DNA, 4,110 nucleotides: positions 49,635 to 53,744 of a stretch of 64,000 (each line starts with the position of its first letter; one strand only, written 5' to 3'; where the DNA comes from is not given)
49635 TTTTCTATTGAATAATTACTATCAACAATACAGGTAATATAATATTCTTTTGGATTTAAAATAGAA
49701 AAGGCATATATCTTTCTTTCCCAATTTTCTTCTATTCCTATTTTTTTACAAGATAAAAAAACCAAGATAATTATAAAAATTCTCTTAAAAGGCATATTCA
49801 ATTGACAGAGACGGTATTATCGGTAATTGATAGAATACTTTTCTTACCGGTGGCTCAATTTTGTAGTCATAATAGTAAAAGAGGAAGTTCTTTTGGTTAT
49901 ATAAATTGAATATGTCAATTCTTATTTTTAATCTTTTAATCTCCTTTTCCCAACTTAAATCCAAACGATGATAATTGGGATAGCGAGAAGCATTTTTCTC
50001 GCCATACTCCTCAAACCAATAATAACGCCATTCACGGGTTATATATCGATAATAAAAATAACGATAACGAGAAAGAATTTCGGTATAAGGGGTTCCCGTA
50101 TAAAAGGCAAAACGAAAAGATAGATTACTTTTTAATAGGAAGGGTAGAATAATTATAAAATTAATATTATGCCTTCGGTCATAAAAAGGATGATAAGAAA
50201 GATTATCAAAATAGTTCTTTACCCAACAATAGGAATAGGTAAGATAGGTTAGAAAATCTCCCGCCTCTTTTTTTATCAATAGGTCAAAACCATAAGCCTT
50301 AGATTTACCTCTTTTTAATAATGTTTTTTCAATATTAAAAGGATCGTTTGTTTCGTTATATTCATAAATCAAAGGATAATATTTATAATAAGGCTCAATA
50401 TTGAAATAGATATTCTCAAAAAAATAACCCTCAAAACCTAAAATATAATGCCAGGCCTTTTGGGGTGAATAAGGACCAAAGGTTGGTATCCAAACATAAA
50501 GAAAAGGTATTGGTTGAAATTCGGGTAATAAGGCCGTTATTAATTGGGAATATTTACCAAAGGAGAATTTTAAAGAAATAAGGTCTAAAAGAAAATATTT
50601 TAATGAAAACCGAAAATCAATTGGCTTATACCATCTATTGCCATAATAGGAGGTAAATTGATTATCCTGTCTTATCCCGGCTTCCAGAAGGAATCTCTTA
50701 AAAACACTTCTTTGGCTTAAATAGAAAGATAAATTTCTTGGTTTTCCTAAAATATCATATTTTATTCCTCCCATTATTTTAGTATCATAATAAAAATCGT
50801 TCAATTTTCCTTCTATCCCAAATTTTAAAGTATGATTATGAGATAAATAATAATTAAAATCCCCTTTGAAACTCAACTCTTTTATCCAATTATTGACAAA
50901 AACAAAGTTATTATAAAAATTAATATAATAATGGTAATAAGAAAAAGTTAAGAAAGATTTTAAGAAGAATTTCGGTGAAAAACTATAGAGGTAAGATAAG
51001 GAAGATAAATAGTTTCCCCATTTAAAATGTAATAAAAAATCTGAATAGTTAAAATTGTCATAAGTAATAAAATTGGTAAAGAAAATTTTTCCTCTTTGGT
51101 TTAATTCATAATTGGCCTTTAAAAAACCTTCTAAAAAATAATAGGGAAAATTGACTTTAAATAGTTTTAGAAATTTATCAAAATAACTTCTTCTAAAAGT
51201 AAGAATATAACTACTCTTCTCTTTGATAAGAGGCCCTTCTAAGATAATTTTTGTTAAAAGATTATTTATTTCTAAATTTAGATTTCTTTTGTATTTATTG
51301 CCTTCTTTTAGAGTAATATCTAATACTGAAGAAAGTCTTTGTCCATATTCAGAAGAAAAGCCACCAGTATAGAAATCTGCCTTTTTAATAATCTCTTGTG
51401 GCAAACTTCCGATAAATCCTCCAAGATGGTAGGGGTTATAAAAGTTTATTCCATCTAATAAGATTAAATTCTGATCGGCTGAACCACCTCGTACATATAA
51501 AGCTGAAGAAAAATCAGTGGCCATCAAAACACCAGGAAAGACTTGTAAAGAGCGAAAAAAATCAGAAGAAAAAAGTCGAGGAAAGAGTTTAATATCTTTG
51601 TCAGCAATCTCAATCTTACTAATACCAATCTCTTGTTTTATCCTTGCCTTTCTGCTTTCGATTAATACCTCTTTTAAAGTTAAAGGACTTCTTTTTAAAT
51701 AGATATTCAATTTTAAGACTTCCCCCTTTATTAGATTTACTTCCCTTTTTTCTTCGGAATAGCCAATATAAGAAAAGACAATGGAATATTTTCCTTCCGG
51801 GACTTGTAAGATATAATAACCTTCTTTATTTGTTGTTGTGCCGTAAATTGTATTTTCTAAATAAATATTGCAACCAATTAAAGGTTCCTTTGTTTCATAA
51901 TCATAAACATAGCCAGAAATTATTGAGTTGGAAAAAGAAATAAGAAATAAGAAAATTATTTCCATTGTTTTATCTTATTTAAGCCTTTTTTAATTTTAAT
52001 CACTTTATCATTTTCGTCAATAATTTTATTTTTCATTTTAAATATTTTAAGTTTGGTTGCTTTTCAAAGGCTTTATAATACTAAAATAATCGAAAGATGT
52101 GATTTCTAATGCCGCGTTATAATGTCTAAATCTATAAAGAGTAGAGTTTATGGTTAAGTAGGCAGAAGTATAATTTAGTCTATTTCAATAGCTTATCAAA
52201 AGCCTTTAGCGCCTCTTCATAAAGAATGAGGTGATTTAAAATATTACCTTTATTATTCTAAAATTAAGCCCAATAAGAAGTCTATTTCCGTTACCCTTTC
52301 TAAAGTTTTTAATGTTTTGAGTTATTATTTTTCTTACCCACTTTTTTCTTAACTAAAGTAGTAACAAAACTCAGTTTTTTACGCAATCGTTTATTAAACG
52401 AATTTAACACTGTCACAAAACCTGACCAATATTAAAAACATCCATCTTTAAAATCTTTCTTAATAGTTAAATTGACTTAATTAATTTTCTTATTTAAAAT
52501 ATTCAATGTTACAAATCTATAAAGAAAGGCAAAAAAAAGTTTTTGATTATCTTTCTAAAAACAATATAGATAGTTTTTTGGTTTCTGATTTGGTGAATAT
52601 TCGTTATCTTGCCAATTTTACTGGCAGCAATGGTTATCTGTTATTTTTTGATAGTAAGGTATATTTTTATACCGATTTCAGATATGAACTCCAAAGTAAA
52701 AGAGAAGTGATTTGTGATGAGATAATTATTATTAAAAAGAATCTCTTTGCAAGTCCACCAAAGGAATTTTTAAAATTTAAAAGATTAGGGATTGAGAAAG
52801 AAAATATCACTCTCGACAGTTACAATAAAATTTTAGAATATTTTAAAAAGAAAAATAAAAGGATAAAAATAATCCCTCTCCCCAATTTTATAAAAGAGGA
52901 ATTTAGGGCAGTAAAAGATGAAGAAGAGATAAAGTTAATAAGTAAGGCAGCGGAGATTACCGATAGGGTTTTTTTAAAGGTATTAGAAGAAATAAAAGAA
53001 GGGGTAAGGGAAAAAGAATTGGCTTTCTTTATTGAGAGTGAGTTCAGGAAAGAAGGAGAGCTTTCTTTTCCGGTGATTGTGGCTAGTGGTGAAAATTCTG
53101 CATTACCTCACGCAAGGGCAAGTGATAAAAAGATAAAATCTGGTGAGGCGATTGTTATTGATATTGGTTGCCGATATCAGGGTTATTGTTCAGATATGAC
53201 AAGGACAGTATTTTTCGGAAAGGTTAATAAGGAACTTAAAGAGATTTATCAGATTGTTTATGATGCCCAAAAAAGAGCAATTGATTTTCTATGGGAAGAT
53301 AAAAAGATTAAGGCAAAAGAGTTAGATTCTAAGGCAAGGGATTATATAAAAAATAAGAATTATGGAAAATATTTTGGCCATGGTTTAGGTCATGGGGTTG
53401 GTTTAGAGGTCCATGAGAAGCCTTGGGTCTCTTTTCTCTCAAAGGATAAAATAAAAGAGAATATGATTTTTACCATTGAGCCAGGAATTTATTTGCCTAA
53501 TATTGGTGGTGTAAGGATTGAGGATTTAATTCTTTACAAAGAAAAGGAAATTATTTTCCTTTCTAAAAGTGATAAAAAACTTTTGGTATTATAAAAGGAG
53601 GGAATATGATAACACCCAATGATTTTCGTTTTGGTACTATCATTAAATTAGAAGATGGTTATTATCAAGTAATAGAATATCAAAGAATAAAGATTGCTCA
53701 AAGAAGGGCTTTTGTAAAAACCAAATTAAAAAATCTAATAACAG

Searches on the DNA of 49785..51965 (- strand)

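Call 102: search_rna_families(source=L052, start=8651, end=10025, threshold=evalue, max_evalue=1)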
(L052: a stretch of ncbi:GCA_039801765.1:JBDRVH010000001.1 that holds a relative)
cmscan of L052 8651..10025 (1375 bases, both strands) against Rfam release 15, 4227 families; matches with E-value up to 1: 1.
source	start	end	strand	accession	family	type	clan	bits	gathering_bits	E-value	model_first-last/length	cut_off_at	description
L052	9402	9550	+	RF01055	Molybdenum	Cis-reg; riboswitch;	-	16.2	36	0.99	1-135/135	no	Molybdenum/Tungsten riboswitch aptamer (Moco RNA motif)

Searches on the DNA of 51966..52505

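Call 100: search_rna_families(source=window, start=51966, end=52505, threshold=evalue, max_evalue=1)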
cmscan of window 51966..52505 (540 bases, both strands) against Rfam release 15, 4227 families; matches with E-value up to 1: 0.
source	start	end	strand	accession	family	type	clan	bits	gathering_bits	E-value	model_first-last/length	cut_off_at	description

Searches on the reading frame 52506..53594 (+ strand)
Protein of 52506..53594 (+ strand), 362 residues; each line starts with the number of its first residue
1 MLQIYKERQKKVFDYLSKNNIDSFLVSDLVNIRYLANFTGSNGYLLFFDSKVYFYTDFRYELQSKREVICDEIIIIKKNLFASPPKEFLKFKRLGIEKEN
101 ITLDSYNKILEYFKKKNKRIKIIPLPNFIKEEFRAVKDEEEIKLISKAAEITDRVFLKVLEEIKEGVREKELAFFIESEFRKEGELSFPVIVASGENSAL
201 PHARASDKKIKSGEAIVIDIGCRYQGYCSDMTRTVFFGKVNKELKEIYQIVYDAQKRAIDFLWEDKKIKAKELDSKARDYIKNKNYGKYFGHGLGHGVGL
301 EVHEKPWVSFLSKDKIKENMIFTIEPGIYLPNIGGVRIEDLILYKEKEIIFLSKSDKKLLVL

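Call 18: search_protein_families(library=pfam, proteins=[window:52506-53594:+])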
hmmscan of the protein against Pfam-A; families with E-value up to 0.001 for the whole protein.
window:52506-53594:+ (362 aa): 2 families
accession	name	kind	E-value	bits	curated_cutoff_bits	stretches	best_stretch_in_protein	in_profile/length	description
PF00557.29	Peptidase_M24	-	1.5e-68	231.1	23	1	144-345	2-207/208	Metallopeptidase family M24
PF01321.24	Creatinase_N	-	1e-16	62.1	22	1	8-129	1-122/128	Creatinase/Prolidase N-terminal domain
